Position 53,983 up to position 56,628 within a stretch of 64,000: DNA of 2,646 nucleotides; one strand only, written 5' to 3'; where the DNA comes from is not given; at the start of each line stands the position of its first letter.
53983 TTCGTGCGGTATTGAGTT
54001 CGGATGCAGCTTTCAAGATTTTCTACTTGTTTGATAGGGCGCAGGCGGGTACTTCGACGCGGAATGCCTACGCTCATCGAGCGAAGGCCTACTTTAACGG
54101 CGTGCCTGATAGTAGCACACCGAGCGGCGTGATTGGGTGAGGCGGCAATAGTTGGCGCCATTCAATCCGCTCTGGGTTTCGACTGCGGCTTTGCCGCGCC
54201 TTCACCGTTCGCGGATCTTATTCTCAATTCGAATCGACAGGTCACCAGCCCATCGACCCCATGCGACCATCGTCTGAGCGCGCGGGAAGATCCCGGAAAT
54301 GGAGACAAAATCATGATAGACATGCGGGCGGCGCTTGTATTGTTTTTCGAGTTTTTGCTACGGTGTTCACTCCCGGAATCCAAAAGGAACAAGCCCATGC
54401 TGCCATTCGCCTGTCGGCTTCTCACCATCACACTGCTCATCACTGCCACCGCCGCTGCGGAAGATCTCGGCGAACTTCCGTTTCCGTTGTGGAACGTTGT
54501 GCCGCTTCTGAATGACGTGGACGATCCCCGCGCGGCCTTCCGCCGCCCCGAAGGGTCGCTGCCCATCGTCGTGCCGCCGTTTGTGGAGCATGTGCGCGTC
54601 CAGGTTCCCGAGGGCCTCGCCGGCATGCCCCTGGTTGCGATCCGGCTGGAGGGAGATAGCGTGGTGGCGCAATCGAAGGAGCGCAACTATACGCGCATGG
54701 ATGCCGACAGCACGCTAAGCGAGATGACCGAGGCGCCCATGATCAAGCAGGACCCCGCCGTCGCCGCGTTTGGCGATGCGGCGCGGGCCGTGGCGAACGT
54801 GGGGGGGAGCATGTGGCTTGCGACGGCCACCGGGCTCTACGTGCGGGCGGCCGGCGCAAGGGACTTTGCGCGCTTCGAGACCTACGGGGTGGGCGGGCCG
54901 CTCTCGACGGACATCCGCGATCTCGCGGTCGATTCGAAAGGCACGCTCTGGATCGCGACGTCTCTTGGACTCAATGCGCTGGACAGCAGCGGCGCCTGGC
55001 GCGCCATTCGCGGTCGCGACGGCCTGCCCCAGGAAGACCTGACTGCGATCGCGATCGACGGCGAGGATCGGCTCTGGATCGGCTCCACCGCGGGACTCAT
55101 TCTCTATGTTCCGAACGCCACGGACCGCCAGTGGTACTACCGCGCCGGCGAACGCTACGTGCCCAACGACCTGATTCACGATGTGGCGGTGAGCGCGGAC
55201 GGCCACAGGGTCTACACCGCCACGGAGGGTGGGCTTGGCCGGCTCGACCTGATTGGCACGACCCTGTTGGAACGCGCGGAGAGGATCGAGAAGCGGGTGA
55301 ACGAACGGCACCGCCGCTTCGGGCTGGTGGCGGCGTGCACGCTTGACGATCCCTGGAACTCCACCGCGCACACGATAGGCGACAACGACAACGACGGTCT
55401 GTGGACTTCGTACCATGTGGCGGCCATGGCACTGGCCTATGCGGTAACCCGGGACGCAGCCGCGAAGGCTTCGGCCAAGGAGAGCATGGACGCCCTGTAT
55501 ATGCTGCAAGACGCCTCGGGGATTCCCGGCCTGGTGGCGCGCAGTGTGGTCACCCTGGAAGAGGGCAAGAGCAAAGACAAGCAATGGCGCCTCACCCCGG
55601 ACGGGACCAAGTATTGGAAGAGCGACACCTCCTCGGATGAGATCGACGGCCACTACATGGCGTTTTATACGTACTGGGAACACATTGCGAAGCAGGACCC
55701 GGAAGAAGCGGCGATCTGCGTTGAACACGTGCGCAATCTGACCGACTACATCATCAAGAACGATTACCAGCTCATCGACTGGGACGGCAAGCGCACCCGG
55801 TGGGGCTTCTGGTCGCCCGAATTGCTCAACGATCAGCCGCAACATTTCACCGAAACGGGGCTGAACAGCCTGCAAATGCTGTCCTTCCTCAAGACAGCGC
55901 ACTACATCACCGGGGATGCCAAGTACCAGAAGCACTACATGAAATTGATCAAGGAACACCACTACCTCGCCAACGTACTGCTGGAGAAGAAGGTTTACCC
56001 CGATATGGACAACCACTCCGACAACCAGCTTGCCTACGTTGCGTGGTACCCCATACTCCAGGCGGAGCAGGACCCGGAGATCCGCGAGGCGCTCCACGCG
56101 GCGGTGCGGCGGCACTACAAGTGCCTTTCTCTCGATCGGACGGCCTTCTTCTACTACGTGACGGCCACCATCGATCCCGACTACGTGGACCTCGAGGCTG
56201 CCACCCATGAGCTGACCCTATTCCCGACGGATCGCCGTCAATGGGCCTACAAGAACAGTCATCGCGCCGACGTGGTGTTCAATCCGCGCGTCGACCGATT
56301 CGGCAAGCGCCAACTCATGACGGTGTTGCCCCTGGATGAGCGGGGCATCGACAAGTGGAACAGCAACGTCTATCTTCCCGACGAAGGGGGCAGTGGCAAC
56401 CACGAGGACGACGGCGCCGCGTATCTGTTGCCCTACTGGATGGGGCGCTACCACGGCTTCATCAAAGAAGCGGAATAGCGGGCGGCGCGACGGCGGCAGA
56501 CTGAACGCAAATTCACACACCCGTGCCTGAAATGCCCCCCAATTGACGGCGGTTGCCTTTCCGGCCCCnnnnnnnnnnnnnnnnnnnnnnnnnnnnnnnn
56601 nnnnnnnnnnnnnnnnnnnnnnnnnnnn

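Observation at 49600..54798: About 205-bp direct repeats, a duplicated 5' fragment of gene 54397..56478, bracket the 5-kb NTPase island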

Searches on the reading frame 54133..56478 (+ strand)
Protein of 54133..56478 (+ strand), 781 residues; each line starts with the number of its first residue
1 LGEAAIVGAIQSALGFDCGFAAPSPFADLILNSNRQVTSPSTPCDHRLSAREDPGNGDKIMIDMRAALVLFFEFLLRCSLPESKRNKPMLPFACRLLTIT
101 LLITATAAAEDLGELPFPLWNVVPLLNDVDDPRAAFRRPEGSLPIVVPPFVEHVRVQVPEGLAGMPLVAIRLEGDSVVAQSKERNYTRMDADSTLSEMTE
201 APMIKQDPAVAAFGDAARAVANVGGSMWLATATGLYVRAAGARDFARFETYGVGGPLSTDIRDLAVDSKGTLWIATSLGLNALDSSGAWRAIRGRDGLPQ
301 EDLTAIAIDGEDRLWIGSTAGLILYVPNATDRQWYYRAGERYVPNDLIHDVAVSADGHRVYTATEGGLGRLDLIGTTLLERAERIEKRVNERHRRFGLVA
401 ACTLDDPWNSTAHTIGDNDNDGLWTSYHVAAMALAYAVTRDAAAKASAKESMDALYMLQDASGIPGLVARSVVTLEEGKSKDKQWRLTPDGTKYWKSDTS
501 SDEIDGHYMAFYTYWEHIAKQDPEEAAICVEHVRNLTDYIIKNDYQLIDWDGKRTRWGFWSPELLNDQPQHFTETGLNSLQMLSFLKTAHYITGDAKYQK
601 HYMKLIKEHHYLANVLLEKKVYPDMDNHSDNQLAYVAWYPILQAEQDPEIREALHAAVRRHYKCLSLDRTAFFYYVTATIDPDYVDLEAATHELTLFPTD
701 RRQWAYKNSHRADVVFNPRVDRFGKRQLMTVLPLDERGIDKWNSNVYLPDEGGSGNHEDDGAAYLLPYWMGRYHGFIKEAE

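Call 7: search_protein_families(library=pfam, proteins=[window:54133-56478:+], max_evalue=0.01)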
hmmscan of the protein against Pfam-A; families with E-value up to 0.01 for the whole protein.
window:54133-56478:+ (781 aa): 1 family
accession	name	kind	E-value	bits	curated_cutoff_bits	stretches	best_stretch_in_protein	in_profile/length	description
PF07494.17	Reg_prop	-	1.1e-05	25.5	20.4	0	258-277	4-23/24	Two component regulator propeller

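Call 12: find_encoding_contigs(protein=window:54397-56478:+, flank=10000, max_places=10)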
Protein window:54397-56478:+ (693 aa): no gene with exactly this product is on record in the collection.

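Call 13: find_related_loci(query=window:54397-56475:+, collection=genome_contigs, flank=10000)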
Query window:54397-56475:+ (693 aa) in genome_contigs; peptide patterns used: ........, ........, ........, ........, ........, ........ (x = any residue, [..] = any of these).
218 stretches matched a pattern; 196 encode a relative of the query (tblastn E <= 1e-3); the best 80 are kept; 80 distinct loci.
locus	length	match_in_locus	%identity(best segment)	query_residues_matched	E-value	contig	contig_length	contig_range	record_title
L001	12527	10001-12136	62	4-693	0e+0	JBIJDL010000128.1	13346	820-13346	MAG: Candidatus Hydrogenedentales bacterium isolate ME2006-08-22D15_3300044611_group2_bin248 Rohwer_bin1462_scaffold_738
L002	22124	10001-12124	62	6-693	0e+0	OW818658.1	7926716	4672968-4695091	metagenome genome assembly, chromosome: 1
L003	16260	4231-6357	61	8-693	0e+0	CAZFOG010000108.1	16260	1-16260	MAG TPA_asm: uncultured Nitrospiraceae bacterium isolate SRP192927_co6_479 genome assembly, contig: NODE_8217_length_162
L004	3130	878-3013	61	4-693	0e+0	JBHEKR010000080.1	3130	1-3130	MAG: Candidatus Hydrogenedentales bacterium isolate bin.359 k141_2532521, whole genome shotgun sequence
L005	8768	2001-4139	58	3-692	0e+0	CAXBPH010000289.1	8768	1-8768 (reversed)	MAG TPA_asm: uncultured bacterium isolate ERR2762188_binner12_Refined_16 genome assembly, contig: ERZ3421808.12350, whol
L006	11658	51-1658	67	162-693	0e+0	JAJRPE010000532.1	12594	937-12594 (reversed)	MAG: Candidatus Hydrogenedentota bacterium isolate Dive100_bin1.12 k141_1001098, whole genome shotgun sequence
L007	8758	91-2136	54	3-690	0e+0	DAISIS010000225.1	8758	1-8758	MAG TPA_asm: Pirellulaceae bacterium isolate CTOTU7620 NODE_12580_length_8758_cov_4.815466, whole genome shotgun sequenc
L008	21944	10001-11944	56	35-689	0e+0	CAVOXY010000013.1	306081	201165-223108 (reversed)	MAG: uncultured Planctomycetota bacterium isolate MFD09964.bin.2.83 genome assembly, contig: contig_17740, whole genome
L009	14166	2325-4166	57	26-691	0e+0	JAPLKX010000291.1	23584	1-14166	MAG: Candidatus Hydrogenedentota bacterium isolate LacPavin_0920_SED5_MAG_60_9 LacPavin_0920_SED5_scaffold_3059757, whol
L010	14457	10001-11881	56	12-691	0e+0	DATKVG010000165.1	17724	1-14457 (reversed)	MAG TPA_asm: Candidatus Bathyarchaeia archaeon isolate SMAG_U14127 k141_2801411, whole genome shotgun sequence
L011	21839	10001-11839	56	55-691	0e+0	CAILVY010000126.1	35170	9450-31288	MAG: Candidatus Hydrogenedentes bacterium isolate LaPlata_bin-1517 genome assembly, contig: bin-1517:126/407, whole geno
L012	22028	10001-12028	54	21-691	0e+0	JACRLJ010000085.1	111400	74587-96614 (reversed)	MAG: Candidatus Hydrogenedentota bacterium isolate NC_groundwater_1878_Pr3_B-0.1um_59_9 SR2-18-B1_coassembly_76782, whol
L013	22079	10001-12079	54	6-693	0e+0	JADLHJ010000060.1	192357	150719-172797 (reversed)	MAG: Candidatus Hydrogenedentota bacterium isolate SJ475 c_000001041863, whole genome shotgun sequence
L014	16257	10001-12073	54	15-693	0e+0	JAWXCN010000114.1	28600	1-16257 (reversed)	MAG: Candidatus Hydrogenedentota bacterium isolate P2IB.85 k99_693801, whole genome shotgun sequence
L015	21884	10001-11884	57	37-691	0e+0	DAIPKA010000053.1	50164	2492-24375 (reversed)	MAG TPA_asm: Candidatus Hydrogenedentota bacterium isolate CTOTU18300 NODE_614_length_50164_cov_21.808078, whole genome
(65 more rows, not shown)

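Call 19: find_homologous_proteins(query=window:54397-56475:+)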
Query window:54397-56475:+ (693 aa): 1208 proteins with E <= 0.001 among 8000 candidates; the best 120 are listed.
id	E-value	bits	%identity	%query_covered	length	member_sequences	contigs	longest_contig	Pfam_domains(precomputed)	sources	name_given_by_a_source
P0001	0.0e+0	1614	100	100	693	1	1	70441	PF07494.18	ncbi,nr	ncbi:MAG: hypothetical protein HYV27_00810 [Candidatus Hydrogenedentes bacterium]|nr:hypothetical pr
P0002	0.0e+0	1032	66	97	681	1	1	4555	PF07494.18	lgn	-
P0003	9.3e-291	984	63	99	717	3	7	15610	PF07494.18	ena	-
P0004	1.8e-289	980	62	99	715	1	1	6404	PF07494.18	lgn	-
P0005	2.6e-286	970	62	99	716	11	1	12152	PF07494.18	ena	-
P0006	2.9e-286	969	61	99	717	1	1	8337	PF07494.18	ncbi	ncbi:MAG: two-component regulator propeller domain-containing protein [Candidatus Hydrogenedentota b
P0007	4.8e-286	969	60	99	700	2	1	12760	PF07494.18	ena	-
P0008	3.8e-285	966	61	99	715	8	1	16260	PF07494.18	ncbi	-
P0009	9.0e-284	961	61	100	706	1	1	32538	PF07494.18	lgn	-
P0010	1.7e-283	960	60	100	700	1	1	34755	PF07494.18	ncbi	ncbi:MAG: hypothetical protein ABGX16_01865 [Pirellulales bacterium]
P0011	8.7e-283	958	62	99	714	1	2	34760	PF07494.18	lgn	-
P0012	8.5e-282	955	62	97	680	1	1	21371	PF07494.18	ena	-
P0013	8.1e-281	951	61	98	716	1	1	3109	PF07494.18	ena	-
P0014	2.5e-280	950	61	99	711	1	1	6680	PF07494.18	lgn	-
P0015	2.6e-278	943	61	100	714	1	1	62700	PF07494.18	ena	-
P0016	3.9e-277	939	63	97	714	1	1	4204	PF07494.18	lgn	-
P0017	6.9e-277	938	61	97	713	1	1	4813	PF07494.18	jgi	-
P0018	9.2e-276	935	60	99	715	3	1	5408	PF07494.18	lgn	-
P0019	4.3e-274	929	60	99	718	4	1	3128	PF07494.18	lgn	-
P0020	7.1e-274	928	60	99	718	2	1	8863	PF07494.18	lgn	-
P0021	9.4e-272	921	59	99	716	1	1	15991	PF07494.18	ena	-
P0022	2.6e-266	904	61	96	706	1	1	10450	PF07494.18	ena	-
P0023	2.5e-265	900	58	100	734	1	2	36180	PF07494.18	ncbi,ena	-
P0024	9.1e-265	898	58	100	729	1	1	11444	PF07494.18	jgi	jgi:hypothetical protein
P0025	4.7e-264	896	58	98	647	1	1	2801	PF07494.18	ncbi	-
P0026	7.8e-264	895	57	100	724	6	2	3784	PF07494.18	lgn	-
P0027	1.8e-263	894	61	97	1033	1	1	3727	PF13859.13,PF07494.18,PF13088.13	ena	-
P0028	9.1e-263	892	59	97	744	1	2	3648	PF07494.18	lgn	-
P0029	4.2e-261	886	60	96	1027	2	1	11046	PF13859.13,PF07494.18,PF13088.13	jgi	-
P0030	4.5e-260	883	58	99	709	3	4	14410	PF07494.18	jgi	jgi:hypothetical protein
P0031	5.2e-259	879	57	99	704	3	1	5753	PF07494.18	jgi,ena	-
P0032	1.7e-258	878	59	95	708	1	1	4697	PF07494.18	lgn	-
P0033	5.1e-258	876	57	99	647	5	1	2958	PF07494.18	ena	-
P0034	2.6e-257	874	57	99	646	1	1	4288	PF07494.18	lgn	-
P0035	5.0e-257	873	57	99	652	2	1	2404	PF07494.18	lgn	-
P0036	8.4e-257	872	60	96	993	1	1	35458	PF13859.13,PF07494.18,PF13088.13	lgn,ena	-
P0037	1.4e-256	871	59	97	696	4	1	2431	PF07494.18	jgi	-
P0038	1.1e-255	868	57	98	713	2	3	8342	PF07494.18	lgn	-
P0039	5.7e-255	866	59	97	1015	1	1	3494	PF13859.13,PF07494.18,PF15902.13,PF13088.13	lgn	-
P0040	1.4e-254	865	57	99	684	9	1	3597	PF07494.18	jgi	jgi:hypothetical protein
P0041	3.0e-254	864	65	81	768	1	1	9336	PF07494.18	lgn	-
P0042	4.1e-253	860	59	96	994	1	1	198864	PF13859.13,PF07494.18,PF02012.27,PF13088.13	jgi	jgi:predicted neuraminidase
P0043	9.7e-253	859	57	98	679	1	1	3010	PF07494.18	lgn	-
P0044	1.8e-252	858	57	95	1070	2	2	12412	PF13859.13,PF07494.18,PF13088.13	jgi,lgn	jgi:predicted neuraminidase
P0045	6.4e-252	856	59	95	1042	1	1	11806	PF13859.13,PF07494.18,PF02012.27,PF13088.13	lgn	-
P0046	7.6e-251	852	59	96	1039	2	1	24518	PF13859.13,PF07494.18,PF13088.13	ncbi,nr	ncbi:MAG: hypothetical protein GWP08_01745 [Nitrospiraceae bacterium]|nr:hypothetical protein [Nitro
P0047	7.8e-251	852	56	99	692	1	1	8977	PF07494.18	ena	-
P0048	1.7e-250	851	57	98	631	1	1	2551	PF07494.18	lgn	-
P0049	1.2e-249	848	59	96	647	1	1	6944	PF07494.18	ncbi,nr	ncbi:MAG: hypothetical protein GY851_29270 [bacterium]|nr:hypothetical protein [bacterium]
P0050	8.5e-249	846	57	97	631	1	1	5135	PF07494.18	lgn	-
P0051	9.2e-249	845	57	98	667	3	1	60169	PF07494.18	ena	-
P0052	2.4e-248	844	57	95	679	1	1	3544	PF07494.18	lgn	-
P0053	1.8e-247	841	57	99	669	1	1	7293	PF07494.18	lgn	-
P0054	7.7e-247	839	55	95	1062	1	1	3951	PF13859.13,PF07494.18,PF13088.13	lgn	-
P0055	1.3e-246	838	57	96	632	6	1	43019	PF07494.18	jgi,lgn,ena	-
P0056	8.9e-246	836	55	99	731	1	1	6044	PF07494.18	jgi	jgi:hypothetical protein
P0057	3.1e-245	834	64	80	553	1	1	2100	PF07494.18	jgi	jgi:hypothetical protein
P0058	4.6e-245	833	56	95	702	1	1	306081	PF07494.18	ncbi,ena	-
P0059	5.8e-245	833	56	99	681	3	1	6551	PF07494.18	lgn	-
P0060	3.3e-244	830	57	97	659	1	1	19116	PF07494.18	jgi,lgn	-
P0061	6.0e-244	830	55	100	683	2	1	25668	PF07494.18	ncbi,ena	-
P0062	6.4e-244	829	54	99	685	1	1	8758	PF07494.18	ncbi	-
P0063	2.4e-243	828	57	95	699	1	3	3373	PF07494.18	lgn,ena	-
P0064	3.7e-243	827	56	98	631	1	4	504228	PF07494.18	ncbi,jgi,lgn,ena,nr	ncbi:MAG TPA: two-component regulator propeller domain-containing protein [Candidatus Bathyarchaeia 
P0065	1.3e-242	825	56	97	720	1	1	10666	PF07494.18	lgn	-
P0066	3.2e-242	824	56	99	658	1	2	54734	PF07494.18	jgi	jgi:hypothetical protein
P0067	4.1e-242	824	55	96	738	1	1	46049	PF07494.18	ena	-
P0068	5.5e-242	823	55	99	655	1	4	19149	PF07494.18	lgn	-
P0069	8.1e-242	823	56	98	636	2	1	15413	PF07494.18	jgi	jgi:hypothetical protein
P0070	4.1e-241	820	55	100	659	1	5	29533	PF07494.18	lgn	-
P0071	4.2e-241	820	56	96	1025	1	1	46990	PF13859.13,PF07494.18,PF02012.27,PF13088.13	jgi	-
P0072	5.9e-241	820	56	96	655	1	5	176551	PF07494.18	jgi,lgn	jgi:hypothetical protein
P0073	1.0e-240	819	55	100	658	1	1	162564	PF07494.18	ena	-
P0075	2.6e-240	818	55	100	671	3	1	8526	PF07494.18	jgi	jgi:hypothetical protein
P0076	4.0e-240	817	56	96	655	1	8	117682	PF07494.18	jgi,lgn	jgi:hypothetical protein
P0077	6.0e-240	816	56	96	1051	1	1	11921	PF13859.13,PF07494.18,PF13088.13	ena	-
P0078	6.9e-240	816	56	96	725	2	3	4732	PF07494.18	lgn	-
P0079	8.1e-240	816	56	98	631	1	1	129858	PF07494.18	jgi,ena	-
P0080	1.9e-239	815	56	99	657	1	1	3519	PF07494.18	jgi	jgi:hypothetical protein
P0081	2.3e-239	814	57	93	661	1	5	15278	PF07494.18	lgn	-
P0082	1.3e-238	812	56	95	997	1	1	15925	PF13859.13,PF07494.18,PF13088.13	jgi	jgi:predicted neuraminidase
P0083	2.0e-238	811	53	99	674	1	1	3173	PF07494.18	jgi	-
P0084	2.2e-238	811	56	99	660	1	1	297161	PF07494.18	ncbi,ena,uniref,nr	ncbi:two-component regulator propeller domain-containing protein [Roseovarius pacificus]|uniref:two-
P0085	3.0e-238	811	57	93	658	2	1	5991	PF07494.18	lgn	-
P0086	3.3e-238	811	53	99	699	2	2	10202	PF07494.18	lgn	-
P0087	1.8e-237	808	56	96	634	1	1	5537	PF07494.18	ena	-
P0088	2.4e-237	808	56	92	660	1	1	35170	PF07494.18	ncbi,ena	-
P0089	5.7e-237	807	56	95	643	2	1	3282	PF07494.18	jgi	jgi:hypothetical protein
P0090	9.3e-237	806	54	98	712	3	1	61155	PF07494.18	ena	-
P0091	1.7e-236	805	56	94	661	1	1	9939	PF07494.18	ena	-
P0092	3.0e-236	804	55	98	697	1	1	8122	PF07494.18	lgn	-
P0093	8.6e-236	803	53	100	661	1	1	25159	PF07494.18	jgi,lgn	jgi:hypothetical protein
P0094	9.3e-236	803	55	100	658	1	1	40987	PF07494.18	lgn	-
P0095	1.4e-235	802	53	99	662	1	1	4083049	PF07494.18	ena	-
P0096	1.6e-235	802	54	96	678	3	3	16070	PF07494.18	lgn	-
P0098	1.2e-234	799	55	99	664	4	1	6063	PF07494.18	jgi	-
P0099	3.2e-234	797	54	99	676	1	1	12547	PF07494.18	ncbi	-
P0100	8.5e-234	796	54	99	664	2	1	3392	PF07494.18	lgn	-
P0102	2.0e-233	795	53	99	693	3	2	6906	PF07494.18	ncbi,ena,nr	ncbi:MAG TPA: two-component regulator propeller domain-containing protein [Candidatus Hydrogenedente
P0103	2.0e-233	795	57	95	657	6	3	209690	PF07494.18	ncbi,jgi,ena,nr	ncbi:MAG TPA: two-component regulator propeller domain-containing protein [Candidatus Hydrogenedente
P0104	2.5e-233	794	54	98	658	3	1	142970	PF07494.18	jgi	jgi:hypothetical protein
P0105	2.8e-233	794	54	99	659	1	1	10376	PF07494.18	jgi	jgi:hypothetical protein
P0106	3.7e-233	794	56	92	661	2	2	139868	PF07494.18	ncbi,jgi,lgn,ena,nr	ncbi:MAG TPA: two-component regulator propeller domain-containing protein [Candidatus Hydrogenedente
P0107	1.5e-232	792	52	97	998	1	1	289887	PF07494.18,PF02012.27,PF13088.13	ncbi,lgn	ncbi:MAG: hypothetical protein AMXMBFR84_05640 [Candidatus Hydrogenedentota bacterium]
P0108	1.8e-232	792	54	98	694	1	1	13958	PF07494.18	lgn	-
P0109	2.3e-232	791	55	95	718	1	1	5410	PF07494.18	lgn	-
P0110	5.4e-232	790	55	92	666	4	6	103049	PF07494.18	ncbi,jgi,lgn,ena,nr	ncbi:MAG TPA: two-component regulator propeller domain-containing protein [Candidatus Hydrogenedente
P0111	7.3e-232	790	54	99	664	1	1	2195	PF07494.18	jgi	jgi:hypothetical protein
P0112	8.6e-232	789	54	97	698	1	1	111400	PF07494.18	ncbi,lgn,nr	ncbi:MAG: hypothetical protein HZB26_16775 [Candidatus Hydrogenedentes bacterium]|nr:hypothetical pr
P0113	1.4e-231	789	53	99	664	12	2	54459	PF07494.18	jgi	jgi:hypothetical protein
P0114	2.3e-231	788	55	99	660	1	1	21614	PF07494.18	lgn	-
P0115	2.4e-231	788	53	99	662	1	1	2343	PF07494.18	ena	-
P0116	3.2e-231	788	54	96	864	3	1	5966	PF07494.18,PF13088.13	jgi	-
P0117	4.0e-231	787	57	94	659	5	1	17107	PF07494.18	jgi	jgi:hypothetical protein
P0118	4.3e-231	787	55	93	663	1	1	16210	PF07494.18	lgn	-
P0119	4.5e-231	787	53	100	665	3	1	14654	PF07494.18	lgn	-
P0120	5.6e-231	787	54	96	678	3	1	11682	PF07494.18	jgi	-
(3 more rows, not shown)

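Call 26: search_protein_families(library=padloc, proteins=[window:54397-56475:+], max_evalue=0.01)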
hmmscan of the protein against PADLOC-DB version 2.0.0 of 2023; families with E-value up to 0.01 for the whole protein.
window:54397-56475:+ (693 aa): 0 families

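Call 27: search_protein_families(library=ncbifam, proteins=[window:54397-56475:+], max_evalue=0.01)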
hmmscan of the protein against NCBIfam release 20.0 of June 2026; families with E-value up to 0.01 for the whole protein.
window:54397-56475:+ (693 aa): 2 families
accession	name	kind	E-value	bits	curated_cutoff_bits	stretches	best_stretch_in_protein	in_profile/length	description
NF052228.1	T9SS_PorZ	equivalog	2.6e-06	26.2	260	1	125-280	479-656/757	type IX secretion system anionic LPS delivery protein PorZ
NF045728.1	glycosyl_F510_1955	equivalog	0.0054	16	175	0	174-226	8-56/246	F510_1955 family glycosylhydrolase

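Call 39: search_solved_structures(query=window:54397-56475:+, max_evalue=0.01)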
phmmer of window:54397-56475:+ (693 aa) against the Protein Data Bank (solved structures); distinct sequences matched with E-value up to 0.01: 4.
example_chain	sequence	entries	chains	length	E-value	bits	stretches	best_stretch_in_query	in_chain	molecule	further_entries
4a2l_A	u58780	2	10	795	2.7e-15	58.9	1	137-250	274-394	TWO-COMPONENT SYSTEM SENSOR HISTIDINE KINASE/RESPONSE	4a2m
3v9f_A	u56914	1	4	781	2.6e-14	55.6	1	168-241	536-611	Two-component system sensor histidine kinase/response regulator, hybrid (One-component sys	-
3ott_A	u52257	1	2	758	6.5e-06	27.9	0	169-240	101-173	Two-component system sensor histidine kinase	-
3va6_A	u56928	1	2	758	6.5e-06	27.8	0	169-240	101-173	Two-component system sensor histidine kinase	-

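Call 57: predict_structure(alignment_id=A3)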
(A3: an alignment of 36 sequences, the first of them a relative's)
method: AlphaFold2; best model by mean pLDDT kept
length: 693 residues; sequences in the alignment: 36
mean_pLDDT: 82.3   pTM: 0.85
mean pLDDT of the five models: 82.3, 81.5, 81.5, 80.6, 79.1
residues with pLDDT >= 90: 315; 70-90: 240; 50-70: 80; < 50: 58
segments of 3 or more residues with pLDDT < 50: 17-37, 531-540, 631-637, 643-658
pLDDT, mean of each block of 10 residues (from residue 1): 69 52 34 45 73 94 91 89 92 92 92 64 83 91 91 89 76 92 93 91 79 89 94 90 81 90 94 96 95 96 91 89 84 87 99 98 96 88 90 89 87 81 98 98 97 88 76 65 60 92 98 91 72 41 81 94 85 74 88 90 85 75 54 48 47 48 70 91 98 91
secondary structure, 60 per line:
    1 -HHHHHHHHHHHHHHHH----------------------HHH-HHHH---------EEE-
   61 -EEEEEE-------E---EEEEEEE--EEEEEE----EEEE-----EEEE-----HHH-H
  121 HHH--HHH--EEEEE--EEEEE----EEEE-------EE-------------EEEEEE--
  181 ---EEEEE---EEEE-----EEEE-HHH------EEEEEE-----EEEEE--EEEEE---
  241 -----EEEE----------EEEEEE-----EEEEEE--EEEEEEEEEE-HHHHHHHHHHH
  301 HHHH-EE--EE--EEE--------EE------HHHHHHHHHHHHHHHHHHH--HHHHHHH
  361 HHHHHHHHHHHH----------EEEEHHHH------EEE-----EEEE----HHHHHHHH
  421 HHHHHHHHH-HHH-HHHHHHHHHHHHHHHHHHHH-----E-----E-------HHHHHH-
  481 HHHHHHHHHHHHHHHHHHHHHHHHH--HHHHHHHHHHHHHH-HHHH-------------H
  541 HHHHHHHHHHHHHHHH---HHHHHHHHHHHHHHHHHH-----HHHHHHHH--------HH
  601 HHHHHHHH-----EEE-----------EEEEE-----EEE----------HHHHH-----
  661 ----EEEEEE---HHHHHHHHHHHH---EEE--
elements in order (helices of 4 or more, strands of 3 or more residues): H2-17 H44-47 E57-59 E62-67 E79-85 E88-93 E98-101 E107-110 H120-123 E131-135 E138-142 E147-150 E173-178 E184-188 E192-195 E201-204 E215-220 E226-230 E233-237 E246-249 E260-265 E271-276 E279-288 H290-304 E314-316 H333-351 H354-372 E383-386 H387-390 E397-399 E405-408 H413-429 H435-454 H474-479 H481-505 H508-521 H523-526 H540-556 H560-577 H583-590 H599-608 E614-616 E628-632 E638-640 H651-655 E665-670 H674-685 E689-691
